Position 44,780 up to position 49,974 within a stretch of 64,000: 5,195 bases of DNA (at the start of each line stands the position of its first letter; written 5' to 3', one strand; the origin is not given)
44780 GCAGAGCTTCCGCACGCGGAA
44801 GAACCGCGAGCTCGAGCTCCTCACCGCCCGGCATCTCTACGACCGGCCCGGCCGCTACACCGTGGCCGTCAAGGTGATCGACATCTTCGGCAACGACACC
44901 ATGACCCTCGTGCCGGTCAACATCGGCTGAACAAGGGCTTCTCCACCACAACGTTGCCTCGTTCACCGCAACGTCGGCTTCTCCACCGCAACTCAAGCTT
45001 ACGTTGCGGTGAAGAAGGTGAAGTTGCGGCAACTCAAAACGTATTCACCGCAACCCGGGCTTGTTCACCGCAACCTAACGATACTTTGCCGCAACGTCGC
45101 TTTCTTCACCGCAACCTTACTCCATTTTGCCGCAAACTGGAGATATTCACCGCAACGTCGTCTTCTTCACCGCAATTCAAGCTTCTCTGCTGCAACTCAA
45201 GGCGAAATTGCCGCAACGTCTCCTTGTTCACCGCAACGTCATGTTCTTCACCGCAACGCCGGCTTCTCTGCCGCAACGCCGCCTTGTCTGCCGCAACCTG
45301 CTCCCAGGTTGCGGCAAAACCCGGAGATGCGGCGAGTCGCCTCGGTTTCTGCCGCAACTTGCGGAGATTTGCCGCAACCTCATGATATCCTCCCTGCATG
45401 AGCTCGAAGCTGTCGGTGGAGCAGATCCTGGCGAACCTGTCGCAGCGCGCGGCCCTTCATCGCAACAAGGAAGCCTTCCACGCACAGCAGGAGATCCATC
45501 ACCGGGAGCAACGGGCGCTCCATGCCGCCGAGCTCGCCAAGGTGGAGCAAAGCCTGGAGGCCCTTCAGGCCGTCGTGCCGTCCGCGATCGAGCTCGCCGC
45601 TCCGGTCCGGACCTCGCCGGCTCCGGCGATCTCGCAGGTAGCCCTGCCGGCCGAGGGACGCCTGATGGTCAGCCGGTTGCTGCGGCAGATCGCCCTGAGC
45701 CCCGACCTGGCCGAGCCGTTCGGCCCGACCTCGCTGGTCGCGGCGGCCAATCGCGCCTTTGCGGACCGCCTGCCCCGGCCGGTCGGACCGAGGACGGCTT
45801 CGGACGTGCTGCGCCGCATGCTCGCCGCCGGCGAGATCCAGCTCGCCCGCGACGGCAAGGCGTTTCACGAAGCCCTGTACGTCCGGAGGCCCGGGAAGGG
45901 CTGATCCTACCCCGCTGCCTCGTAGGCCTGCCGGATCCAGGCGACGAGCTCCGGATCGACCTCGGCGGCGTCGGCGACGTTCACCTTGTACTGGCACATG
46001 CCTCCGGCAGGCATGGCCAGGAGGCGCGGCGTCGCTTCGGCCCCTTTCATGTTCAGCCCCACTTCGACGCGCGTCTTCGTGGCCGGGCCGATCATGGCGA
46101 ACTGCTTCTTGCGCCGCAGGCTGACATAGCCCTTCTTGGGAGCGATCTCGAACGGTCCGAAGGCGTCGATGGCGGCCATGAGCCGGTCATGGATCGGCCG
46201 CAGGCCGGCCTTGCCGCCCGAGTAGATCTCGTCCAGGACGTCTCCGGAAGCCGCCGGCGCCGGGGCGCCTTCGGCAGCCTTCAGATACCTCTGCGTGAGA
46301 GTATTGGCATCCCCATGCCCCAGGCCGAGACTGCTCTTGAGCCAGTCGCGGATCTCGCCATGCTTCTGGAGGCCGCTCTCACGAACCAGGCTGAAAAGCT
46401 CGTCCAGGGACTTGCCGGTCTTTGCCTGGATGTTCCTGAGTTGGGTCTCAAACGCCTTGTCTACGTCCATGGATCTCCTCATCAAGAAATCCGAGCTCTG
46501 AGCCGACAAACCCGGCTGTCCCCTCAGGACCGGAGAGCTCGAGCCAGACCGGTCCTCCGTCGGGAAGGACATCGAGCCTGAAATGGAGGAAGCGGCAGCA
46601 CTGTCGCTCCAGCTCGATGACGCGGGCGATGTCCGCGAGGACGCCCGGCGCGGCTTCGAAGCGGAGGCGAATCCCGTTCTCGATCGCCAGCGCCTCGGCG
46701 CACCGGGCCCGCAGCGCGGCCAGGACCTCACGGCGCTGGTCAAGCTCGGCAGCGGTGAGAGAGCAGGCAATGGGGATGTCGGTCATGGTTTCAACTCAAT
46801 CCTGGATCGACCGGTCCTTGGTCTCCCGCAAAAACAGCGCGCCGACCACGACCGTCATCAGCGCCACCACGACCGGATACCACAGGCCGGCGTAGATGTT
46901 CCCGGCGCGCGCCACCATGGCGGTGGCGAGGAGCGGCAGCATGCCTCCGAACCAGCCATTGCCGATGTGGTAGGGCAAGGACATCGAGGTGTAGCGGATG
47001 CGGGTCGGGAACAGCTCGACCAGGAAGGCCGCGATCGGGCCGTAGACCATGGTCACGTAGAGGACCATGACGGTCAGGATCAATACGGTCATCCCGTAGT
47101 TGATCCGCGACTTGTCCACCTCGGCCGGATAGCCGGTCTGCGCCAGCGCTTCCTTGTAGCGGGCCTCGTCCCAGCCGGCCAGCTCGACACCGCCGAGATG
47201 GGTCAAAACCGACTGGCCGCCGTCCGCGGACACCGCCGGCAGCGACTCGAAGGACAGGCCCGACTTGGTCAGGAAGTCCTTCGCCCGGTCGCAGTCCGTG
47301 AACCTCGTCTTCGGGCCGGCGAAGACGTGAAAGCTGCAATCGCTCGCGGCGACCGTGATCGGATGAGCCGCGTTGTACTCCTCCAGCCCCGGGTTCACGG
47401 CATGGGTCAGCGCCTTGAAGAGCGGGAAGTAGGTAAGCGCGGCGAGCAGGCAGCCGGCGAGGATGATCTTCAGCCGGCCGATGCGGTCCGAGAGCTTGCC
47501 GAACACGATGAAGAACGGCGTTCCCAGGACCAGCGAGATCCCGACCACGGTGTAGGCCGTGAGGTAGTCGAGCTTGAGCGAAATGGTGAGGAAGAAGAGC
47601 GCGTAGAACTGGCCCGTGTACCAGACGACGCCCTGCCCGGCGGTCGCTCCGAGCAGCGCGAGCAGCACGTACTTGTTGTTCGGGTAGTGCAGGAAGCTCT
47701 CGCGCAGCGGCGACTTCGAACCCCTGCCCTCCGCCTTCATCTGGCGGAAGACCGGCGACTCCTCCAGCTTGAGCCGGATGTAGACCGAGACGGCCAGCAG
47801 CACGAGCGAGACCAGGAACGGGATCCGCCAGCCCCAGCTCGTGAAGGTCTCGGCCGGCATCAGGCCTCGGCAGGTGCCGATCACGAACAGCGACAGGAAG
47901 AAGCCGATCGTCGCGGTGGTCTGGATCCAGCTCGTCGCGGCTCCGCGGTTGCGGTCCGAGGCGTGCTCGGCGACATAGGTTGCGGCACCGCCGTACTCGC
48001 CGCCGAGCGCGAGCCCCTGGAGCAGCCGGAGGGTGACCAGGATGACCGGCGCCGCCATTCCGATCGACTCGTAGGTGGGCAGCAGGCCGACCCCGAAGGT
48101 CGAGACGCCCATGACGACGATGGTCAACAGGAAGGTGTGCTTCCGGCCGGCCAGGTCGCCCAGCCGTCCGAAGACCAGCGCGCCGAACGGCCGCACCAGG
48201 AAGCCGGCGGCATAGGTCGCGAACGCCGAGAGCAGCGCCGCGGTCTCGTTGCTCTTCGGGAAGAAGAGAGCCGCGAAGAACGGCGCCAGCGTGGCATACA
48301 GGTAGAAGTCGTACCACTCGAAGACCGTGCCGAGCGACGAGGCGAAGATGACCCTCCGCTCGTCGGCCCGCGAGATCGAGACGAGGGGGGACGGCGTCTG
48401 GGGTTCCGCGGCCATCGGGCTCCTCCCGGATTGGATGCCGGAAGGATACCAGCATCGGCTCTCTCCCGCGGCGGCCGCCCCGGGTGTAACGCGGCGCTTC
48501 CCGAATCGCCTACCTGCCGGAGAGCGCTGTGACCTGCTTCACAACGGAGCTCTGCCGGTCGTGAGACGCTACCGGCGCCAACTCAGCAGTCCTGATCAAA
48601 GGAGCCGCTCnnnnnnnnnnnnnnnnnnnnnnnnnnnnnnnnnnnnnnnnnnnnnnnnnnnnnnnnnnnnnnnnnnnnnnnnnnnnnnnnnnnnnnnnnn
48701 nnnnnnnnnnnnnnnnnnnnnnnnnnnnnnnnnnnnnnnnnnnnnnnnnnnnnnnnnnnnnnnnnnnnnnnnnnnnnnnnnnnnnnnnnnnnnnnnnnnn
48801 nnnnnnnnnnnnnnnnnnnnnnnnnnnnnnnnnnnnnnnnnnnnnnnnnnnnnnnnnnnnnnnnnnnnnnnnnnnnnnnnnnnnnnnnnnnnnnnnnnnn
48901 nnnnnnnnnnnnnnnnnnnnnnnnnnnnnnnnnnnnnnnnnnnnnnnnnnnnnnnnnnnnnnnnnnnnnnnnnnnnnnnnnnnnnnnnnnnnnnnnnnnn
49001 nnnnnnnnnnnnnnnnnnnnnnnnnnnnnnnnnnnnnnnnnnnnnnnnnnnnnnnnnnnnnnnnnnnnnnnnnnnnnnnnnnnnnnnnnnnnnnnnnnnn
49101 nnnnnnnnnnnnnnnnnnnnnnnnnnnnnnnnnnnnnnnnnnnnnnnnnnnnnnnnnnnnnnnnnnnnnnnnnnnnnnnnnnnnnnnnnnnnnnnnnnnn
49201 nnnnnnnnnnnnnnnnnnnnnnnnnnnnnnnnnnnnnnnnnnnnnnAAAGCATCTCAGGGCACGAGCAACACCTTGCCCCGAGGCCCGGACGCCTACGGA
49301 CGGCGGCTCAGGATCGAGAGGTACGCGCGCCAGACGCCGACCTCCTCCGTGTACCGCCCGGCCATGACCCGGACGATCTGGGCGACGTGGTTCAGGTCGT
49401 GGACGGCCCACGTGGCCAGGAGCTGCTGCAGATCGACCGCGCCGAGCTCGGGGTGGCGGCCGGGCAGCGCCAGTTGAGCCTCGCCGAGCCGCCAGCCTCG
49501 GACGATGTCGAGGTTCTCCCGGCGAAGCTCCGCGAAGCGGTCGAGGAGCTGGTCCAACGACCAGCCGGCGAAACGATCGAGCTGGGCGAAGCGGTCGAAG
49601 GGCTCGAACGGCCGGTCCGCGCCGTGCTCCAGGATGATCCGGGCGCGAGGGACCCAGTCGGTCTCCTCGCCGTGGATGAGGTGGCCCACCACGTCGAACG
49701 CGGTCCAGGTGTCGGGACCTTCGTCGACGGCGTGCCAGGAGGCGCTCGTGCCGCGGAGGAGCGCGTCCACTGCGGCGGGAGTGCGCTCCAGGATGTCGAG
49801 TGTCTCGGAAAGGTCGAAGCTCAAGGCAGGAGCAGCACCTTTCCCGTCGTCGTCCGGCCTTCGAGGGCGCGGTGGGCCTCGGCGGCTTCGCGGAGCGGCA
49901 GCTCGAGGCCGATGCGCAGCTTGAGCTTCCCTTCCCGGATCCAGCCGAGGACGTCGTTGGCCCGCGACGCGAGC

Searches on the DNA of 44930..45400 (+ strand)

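Call 106: search_dna_similar(query=window:44930-45400:+, collection=plasmids, mode=distant, max_evalue=0.001, max_rows=10)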
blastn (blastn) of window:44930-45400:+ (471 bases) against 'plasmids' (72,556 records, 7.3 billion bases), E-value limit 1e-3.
No match.

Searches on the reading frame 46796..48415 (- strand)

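Call 7: search_protein_families(library=pfam, proteins=[window:46796-48415:-], max_evalue=0.01)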
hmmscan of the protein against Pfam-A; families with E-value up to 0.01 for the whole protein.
window:46796-48415:- (539 aa): 2 families
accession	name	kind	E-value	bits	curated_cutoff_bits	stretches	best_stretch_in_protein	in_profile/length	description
PF00083.30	Sugar_tr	-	4.9e-33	115.1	22.3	2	24-233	3-207/452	Sugar (and other) transporter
PF07690.21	MFS_1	-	1.3e-28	100.3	33.4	1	28-333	3-286/347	Major Facilitator Superfamily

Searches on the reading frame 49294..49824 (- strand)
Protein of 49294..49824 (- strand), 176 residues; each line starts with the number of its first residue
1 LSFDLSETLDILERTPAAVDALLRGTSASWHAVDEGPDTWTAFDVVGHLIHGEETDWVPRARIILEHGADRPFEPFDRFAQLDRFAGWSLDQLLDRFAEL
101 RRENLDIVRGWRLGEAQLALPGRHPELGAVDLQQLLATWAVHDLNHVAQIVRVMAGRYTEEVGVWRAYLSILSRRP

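Call 7: search_protein_families(library=pfam, proteins=[window:49294-49824:-], max_evalue=0.01)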
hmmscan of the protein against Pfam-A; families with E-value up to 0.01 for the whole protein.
window:49294-49824:- (176 aa): 1 family
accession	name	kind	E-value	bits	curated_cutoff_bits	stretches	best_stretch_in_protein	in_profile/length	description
PF12867.12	DinB_2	-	1.4e-13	51.8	24.8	1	12-150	2-128/128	DinB superfamily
